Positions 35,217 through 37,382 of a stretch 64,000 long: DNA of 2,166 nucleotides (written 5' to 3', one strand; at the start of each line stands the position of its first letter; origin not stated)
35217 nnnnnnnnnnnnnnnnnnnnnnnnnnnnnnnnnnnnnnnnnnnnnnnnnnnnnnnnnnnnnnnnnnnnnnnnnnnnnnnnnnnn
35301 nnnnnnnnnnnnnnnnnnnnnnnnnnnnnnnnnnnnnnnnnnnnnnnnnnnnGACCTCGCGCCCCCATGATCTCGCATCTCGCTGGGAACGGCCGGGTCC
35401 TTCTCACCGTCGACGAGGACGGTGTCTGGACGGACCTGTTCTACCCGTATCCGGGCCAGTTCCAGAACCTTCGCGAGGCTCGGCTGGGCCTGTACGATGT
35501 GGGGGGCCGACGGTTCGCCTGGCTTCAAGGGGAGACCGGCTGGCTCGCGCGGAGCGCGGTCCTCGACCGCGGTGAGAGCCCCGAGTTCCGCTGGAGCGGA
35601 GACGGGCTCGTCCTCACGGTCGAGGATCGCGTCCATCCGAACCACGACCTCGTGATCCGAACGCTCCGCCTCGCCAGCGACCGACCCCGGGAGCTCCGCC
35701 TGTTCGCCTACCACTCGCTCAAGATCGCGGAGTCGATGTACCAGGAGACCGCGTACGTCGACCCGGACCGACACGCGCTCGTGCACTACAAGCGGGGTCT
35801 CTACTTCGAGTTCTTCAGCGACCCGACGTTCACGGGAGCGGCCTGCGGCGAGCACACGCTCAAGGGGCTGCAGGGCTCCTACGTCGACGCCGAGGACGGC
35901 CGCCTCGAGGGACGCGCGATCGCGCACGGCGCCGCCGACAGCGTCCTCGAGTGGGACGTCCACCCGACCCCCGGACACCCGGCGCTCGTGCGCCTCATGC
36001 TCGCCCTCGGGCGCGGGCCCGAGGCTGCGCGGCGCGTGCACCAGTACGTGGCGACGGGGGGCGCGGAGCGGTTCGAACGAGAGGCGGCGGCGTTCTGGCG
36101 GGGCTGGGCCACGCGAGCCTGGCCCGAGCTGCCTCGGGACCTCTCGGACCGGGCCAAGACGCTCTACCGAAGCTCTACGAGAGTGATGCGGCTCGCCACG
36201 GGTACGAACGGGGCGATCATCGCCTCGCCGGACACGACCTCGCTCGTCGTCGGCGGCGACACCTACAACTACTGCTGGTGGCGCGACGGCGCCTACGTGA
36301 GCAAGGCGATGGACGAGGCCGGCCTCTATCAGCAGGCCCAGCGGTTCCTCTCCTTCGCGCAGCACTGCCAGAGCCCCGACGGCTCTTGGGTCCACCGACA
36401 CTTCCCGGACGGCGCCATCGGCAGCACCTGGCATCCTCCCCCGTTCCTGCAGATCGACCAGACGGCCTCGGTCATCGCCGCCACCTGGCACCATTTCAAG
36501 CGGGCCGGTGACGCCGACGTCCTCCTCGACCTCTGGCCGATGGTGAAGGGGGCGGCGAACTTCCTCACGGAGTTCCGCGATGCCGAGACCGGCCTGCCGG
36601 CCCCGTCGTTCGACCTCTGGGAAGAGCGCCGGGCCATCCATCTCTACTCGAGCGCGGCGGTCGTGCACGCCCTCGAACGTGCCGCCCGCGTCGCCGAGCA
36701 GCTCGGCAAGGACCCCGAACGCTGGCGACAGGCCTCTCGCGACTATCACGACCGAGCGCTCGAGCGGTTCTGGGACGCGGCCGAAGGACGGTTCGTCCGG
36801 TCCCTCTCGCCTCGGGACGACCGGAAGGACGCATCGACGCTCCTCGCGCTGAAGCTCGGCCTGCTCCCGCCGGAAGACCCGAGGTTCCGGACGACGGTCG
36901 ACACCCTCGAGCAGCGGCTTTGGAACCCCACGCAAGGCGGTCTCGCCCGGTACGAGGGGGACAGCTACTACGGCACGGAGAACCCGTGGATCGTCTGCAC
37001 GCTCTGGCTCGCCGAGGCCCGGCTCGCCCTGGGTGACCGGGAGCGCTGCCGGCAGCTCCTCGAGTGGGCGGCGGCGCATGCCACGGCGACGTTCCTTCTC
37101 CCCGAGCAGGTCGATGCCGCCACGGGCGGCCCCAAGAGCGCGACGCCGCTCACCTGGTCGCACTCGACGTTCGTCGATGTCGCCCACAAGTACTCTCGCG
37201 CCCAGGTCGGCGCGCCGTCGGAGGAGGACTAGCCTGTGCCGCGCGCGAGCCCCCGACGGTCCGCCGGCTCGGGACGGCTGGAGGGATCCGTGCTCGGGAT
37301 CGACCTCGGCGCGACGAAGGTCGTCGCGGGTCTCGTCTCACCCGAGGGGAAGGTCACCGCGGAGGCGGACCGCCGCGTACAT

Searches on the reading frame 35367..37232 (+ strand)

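Call 45: search_protein_families(library=pfam, proteins=[window:35367-37232:+], max_evalue=0.001)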
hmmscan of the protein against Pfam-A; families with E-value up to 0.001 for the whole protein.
window:35367-37232:+ (621 aa): 2 families
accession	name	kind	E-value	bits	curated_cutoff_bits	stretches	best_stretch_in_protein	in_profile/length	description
PF00723.27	Glyco_hydro_15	-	7.1e-35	121.2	22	3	361-553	122-330/427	Glycosyl hydrolases family 15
PF17389.8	Bac_rhamnosid6H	-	0.00033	20.5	24.5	1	366-504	100-241/339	Bacterial alpha-L-rhamnosidase 6 hairpin glycosidase domain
